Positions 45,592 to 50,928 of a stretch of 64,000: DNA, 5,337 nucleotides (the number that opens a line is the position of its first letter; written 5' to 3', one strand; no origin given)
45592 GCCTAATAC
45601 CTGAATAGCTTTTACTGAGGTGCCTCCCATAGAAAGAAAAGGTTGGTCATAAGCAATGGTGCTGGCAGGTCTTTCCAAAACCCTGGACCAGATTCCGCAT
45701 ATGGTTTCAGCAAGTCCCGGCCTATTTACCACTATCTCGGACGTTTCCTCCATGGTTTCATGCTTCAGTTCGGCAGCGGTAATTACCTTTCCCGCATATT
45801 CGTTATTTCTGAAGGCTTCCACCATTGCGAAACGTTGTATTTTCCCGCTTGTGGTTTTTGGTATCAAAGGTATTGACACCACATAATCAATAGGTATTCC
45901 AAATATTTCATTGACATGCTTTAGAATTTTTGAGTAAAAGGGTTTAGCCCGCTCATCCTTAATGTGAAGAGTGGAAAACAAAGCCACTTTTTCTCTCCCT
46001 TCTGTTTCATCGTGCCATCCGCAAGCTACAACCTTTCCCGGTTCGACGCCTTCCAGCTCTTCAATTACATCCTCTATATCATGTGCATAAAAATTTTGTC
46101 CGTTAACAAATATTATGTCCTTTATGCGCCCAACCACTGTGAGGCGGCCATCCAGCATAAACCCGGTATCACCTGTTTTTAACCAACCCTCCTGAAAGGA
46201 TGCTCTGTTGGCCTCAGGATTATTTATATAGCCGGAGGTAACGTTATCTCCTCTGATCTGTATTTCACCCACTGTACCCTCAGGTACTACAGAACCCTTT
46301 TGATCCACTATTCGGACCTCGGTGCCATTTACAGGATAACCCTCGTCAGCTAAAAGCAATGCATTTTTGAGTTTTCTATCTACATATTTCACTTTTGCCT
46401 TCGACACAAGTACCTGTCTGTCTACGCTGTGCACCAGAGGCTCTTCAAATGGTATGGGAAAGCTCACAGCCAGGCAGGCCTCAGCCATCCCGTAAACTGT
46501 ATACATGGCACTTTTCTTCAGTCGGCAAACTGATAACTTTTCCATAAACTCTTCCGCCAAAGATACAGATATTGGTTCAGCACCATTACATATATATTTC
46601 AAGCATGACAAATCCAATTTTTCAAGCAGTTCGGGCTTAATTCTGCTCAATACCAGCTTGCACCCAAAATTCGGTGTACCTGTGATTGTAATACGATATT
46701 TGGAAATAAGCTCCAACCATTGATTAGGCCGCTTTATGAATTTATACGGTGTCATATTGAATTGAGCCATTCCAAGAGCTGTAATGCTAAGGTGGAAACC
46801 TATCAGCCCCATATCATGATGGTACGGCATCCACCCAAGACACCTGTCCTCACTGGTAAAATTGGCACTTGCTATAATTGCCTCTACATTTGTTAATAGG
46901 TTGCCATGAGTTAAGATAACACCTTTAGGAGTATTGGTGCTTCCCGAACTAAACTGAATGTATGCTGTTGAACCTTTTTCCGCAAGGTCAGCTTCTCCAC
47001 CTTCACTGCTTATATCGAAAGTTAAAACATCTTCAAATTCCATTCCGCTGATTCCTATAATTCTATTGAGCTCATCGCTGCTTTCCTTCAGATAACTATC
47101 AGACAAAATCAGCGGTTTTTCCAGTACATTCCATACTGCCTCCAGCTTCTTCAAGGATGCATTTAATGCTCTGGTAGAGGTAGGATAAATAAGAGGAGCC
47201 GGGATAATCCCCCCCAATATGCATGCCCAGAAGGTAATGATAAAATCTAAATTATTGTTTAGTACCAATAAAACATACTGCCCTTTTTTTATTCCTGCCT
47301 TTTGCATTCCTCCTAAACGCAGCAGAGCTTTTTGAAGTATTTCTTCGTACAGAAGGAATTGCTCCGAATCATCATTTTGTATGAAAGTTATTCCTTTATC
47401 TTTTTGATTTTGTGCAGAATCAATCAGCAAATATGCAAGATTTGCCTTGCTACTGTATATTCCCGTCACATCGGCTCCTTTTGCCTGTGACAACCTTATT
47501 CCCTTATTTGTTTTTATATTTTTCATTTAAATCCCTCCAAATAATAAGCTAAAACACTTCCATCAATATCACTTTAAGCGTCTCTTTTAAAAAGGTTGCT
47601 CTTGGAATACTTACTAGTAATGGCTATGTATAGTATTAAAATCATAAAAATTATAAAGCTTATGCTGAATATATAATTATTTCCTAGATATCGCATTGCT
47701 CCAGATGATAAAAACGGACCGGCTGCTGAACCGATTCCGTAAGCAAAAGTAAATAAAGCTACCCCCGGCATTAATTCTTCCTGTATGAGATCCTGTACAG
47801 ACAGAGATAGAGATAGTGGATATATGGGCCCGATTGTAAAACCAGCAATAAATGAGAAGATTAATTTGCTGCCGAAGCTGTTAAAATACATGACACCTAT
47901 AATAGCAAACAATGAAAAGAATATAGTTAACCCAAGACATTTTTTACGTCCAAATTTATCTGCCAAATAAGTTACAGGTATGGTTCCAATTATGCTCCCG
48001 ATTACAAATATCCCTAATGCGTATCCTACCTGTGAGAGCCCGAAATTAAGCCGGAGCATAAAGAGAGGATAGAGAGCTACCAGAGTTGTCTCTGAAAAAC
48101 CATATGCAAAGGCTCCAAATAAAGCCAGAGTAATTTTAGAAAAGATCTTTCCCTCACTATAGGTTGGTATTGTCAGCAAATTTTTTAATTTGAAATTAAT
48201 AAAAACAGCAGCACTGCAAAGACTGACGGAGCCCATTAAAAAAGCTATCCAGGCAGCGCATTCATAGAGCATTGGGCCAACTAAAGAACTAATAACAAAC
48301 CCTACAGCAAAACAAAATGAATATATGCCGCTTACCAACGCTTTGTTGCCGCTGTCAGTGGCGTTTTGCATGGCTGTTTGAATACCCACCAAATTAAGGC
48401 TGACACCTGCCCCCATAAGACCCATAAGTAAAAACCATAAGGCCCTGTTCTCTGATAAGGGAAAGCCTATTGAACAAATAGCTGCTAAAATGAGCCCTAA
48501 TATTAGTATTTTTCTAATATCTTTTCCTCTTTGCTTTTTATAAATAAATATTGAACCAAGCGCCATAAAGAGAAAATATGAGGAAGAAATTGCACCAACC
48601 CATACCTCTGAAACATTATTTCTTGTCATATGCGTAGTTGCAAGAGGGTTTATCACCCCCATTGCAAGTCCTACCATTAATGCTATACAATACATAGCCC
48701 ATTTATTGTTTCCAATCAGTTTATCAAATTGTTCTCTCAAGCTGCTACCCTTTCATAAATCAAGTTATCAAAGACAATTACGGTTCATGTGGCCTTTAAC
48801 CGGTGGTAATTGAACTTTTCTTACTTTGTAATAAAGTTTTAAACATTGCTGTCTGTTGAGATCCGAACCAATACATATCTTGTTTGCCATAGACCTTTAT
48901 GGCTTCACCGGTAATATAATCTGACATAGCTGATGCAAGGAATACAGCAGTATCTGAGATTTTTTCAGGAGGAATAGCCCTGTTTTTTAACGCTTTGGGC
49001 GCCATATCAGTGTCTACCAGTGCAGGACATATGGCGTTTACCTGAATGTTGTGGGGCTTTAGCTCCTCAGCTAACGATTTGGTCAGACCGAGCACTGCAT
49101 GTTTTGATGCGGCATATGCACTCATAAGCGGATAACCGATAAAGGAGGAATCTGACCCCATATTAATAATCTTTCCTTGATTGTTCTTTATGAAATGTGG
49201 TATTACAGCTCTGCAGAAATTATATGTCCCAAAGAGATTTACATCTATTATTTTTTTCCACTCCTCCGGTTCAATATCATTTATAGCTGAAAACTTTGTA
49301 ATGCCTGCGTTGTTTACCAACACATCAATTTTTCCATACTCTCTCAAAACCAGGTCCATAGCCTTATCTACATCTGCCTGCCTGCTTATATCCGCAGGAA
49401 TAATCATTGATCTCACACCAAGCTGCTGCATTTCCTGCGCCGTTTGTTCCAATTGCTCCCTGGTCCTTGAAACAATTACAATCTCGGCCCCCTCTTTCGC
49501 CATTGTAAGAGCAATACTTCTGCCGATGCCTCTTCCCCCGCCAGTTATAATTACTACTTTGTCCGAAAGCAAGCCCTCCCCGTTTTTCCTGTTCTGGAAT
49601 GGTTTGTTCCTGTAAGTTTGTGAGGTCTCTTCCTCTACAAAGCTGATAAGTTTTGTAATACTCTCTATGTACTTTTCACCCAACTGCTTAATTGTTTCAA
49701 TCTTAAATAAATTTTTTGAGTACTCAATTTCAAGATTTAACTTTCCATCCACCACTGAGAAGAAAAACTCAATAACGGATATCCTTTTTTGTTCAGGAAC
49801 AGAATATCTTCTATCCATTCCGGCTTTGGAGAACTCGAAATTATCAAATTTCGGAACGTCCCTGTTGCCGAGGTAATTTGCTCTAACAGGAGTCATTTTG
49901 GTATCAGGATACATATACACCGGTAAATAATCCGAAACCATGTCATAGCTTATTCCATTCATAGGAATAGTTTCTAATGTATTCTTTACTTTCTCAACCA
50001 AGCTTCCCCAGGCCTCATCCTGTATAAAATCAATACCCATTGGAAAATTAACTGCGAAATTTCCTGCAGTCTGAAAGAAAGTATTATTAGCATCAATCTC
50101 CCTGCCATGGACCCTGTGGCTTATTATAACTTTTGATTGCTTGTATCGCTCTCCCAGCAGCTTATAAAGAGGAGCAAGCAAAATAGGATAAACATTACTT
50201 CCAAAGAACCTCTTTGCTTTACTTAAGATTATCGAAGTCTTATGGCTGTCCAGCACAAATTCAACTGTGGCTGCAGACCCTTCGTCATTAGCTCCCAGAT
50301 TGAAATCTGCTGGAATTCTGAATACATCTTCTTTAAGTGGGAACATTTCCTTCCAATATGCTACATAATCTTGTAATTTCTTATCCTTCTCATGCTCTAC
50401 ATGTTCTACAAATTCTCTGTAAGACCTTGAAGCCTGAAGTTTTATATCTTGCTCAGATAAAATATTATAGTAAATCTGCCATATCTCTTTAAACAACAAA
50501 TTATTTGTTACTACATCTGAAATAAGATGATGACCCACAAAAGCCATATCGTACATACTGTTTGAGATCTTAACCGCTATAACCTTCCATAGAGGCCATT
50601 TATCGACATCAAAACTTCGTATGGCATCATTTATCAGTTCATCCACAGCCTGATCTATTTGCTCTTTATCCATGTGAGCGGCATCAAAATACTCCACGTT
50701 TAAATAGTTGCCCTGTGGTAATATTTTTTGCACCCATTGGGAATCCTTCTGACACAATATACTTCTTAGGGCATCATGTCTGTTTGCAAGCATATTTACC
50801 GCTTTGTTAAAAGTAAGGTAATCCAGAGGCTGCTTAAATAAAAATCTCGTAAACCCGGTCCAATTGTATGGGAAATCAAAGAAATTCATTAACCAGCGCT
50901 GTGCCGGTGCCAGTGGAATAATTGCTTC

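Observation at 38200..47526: FAAL-primed PKS megasynthase ending in a KS plus degenerate AT-like tail (split module)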

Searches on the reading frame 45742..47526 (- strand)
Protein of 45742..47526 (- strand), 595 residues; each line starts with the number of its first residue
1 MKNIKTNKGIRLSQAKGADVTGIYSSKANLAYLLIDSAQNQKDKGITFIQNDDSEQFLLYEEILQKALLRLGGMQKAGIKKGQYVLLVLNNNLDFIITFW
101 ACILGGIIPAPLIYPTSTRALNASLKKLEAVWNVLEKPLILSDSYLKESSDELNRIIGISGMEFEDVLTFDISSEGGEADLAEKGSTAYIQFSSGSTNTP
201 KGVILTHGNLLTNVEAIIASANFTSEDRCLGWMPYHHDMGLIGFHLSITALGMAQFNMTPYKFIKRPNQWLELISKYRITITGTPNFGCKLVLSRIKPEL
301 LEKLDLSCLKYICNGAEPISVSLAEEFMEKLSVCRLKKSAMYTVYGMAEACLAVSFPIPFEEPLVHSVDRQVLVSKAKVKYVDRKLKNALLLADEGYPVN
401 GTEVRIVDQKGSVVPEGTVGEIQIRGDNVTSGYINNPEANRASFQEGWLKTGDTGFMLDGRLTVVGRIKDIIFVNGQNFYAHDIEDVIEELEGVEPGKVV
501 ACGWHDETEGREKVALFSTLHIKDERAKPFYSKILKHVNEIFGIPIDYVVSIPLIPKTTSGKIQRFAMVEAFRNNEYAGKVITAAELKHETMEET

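Call 71: search_solved_structures(query=window:45742-47526:-, max_evalue=1e-10)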
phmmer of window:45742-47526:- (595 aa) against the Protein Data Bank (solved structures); distinct sequences matched with E-value up to 1e-10: 143 (the best 60 are shown).
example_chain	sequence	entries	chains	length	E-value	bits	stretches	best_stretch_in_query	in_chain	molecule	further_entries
4r0m_B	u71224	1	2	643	2.5e-99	336.6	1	34-581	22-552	McyG protein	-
6ulx_A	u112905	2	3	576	2.9e-81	276.9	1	34-569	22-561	Amino acid adenylation domain-containing protein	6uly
6ulw_A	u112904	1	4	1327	5.9e-81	275.9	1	33-579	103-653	Amino acid adenylation domain-containing protein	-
3kxw_A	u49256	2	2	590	1.5e-69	238.2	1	41-565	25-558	Saframycin Mx1 synthetase B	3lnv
3pbk_A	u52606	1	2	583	2.9e-69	237.3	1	56-573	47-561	Fatty Acyl-Adenylate Ligase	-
7r7g_A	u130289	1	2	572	2.3e-67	231.1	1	29-574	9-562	Polyketide synthase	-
7r7f_A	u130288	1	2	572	4.3e-67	230.1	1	29-574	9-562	Polyketide synthase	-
7r7e_A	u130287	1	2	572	5.8e-67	229.7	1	29-574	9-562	Polyketide synthase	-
7wua_A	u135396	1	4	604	6.5e-55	189.9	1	80-444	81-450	Acyl-CoA synthase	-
5d6j_A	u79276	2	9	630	7.8e-55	189.7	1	80-500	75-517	Acyl-CoA synthase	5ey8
5icr_A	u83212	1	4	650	9e-55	189.5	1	80-500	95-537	Acyl-CoA synthase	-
8hd4_A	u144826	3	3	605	1.2e-52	182.4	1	59-578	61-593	Long-chain-fatty-acid--AMP ligase FadD23 | Fatty-acid-CoA ligase FadD23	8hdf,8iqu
5ey9_A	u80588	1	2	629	6.1e-51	176.8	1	52-491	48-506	Long-chain-fatty-acid--AMP ligase FadD32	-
5hm3_A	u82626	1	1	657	3.4e-50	174.4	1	78-490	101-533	Long-chain-fatty-acid--AMP ligase FadD32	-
5d6n_A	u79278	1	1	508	1.2e-46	162.6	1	80-446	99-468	Acyl-CoA synthase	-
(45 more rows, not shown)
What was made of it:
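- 45802..47379 (-): FAAL-like acyl-AMP ligase loading domain (aa 50-575). Best solved relatives are McyG A (336 bits), then the FAALs 3kxw/3pbk, FadD32, FadD23 and FadD28 (call 71).
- The loading domain's best solved relative is McyG, which loads an aryl acid (call 71).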

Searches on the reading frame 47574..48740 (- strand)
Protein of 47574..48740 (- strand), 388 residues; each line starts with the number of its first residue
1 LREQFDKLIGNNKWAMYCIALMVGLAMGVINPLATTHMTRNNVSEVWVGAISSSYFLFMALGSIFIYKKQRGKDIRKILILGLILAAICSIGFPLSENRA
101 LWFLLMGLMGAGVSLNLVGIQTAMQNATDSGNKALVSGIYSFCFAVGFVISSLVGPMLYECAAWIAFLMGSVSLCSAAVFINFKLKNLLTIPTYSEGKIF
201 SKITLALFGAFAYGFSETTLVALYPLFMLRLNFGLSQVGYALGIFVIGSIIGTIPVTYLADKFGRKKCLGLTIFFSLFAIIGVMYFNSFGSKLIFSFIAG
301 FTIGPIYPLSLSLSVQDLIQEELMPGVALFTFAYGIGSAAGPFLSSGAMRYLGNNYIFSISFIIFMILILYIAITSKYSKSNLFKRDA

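Call 4: search_protein_families(library=pfam, proteins=[window:47574-48740:-], max_evalue=0.001)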
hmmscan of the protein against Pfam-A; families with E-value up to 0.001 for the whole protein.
window:47574-48740:- (388 aa): 3 families
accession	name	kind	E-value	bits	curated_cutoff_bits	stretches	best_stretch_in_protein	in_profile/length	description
PF07690.21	MFS_1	-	6.4e-34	117.8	33.4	2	207-375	2-175/347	Major Facilitator Superfamily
PF00083.30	Sugar_tr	-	5.6e-07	29.2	22.3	1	237-309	47-122/452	Sugar (and other) transporter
PF05977.19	MFS_3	-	0.00077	18.5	27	0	259-379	68-193/524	Transmembrane secretion effector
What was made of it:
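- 47574..48740 (-): MFS transporter, conserved between or after the two synthases. Pfam MFS_1 (call 4).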

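Call 54: search_protein_families(library=ncbifam, proteins=[window:47574-48740:-], max_evalue=0.00001)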
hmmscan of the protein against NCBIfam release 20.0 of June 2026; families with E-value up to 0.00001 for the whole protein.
window:47574-48740:- (388 aa): 7 families
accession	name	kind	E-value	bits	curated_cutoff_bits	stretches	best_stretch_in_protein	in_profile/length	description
NF002962.0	PRK03633.1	equivalog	3.3e-20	72.5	361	1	17-370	12-367/382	MFS transporter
TIGR00895.1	2A0115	subfamily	1.8e-11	43.6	418.55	1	205-374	21-190/398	aromatic acid/H+ symport family MFS transporter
NF007256.0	PRK09705.1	subfamily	4.3e-09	35.9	312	1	211-379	217-381/393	cyanate transporter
TIGR00880.1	2_A_01_02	superfamily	2.9e-08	33.9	131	0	76-179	28-133/141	multidrug resistance protein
TIGR00898.1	2A0119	subfamily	3.3e-07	29.4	550.75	1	242-372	132-262/506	cation transport protein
TIGR00879.1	SP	subfamily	1.8e-06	26.8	237.8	1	190-304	46-170/510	sugar porter family MFS transporter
NF053813.1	MFS_TcaB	equivalog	2.9e-06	26.3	475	1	229-376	34-181/396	putative multidrug effflux MFS transporter TcaB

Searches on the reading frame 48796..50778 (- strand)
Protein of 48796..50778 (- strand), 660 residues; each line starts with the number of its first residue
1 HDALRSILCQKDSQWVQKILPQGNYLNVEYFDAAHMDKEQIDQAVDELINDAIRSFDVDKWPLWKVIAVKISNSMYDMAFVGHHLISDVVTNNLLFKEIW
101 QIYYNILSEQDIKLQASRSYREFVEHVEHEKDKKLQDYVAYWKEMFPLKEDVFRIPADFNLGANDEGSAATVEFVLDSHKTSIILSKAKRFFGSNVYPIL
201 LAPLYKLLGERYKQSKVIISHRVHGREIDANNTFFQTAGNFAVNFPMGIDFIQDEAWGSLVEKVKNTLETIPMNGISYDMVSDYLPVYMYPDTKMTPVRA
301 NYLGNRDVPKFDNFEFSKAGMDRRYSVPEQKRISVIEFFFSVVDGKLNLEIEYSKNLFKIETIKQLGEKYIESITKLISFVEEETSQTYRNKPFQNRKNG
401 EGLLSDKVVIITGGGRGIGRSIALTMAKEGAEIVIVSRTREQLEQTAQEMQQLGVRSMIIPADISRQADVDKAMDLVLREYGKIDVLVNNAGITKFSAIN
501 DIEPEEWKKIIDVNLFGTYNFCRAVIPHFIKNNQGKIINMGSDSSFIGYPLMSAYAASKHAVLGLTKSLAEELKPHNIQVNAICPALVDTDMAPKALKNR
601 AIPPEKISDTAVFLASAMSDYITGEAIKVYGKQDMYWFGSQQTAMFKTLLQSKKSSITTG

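Call 7: search_protein_families(library=pfam, proteins=[window:48796-50778:-], max_evalue=1)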
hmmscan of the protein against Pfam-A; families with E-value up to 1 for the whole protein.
window:48796-50778:- (660 aa): 19 families
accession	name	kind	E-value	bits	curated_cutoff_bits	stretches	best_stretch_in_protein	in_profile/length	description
PF00106.31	adh_short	-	1.1e-67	227.8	26.6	1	407-598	1-192/195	short chain dehydrogenase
PF13561.12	adh_short_C2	-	5.2e-56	190.3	27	1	416-629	6-231/236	Enoyl-(Acyl carrier protein) reductase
PF00668.25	Condensation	-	2e-44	152.5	30.6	1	1-387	55-443/456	Condensation domain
PF08659.16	KR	-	4.4e-19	69.5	22.6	1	409-567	3-161/180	KR domain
PF08643.16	DUF1776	-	9.3e-06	25.7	25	1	495-583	104-194/294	Fungal family of unknown function (DUF1776)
PF23441.1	SDR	-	7.7e-05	22.6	27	1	405-601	6-207/258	SDR-like rossmann domain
PF01370.27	Epimerase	-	0.00019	21.4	20.9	1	409-572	1-159/240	NAD dependent epimerase/dehydratase family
PF02719.21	Polysacc_synt_2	-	0.00026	20.7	20.2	1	409-531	1-121/293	Polysaccharide biosynthesis protein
PF03807.23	F420_oxidored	-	0.00027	21.9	21.6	1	407-455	1-46/94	NADP oxidoreductase coenzyme F420-dependent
PF07247.17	AATase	-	0.0011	18.1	22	1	38-114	116-196/500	Alcohol acetyltransferase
PF03435.24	Sacchrp_dh_NADP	-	0.0019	18.9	25.1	1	409-491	1-76/129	Saccharopine dehydrogenase NADP binding domain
PF02826.25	2-Hacid_dh_C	-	0.006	16.4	25.1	1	385-457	14-87/178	D-isomer specific 2-hydroxyacid dehydrogenase, NAD binding domain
PF02737.24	3HCDH_N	-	0.013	15.8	22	1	410-475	3-65/180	3-hydroxyacyl-CoA dehydrogenase, NAD binding domain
PF01073.25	3Beta_HSD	-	0.013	15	22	1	410-526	1-104/280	3-beta hydroxysteroid dehydrogenase/isomerase family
PF10504.14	DUF2452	-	0.015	15.2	25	1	424-520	33-127/156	Protein of unknown function (DUF2452)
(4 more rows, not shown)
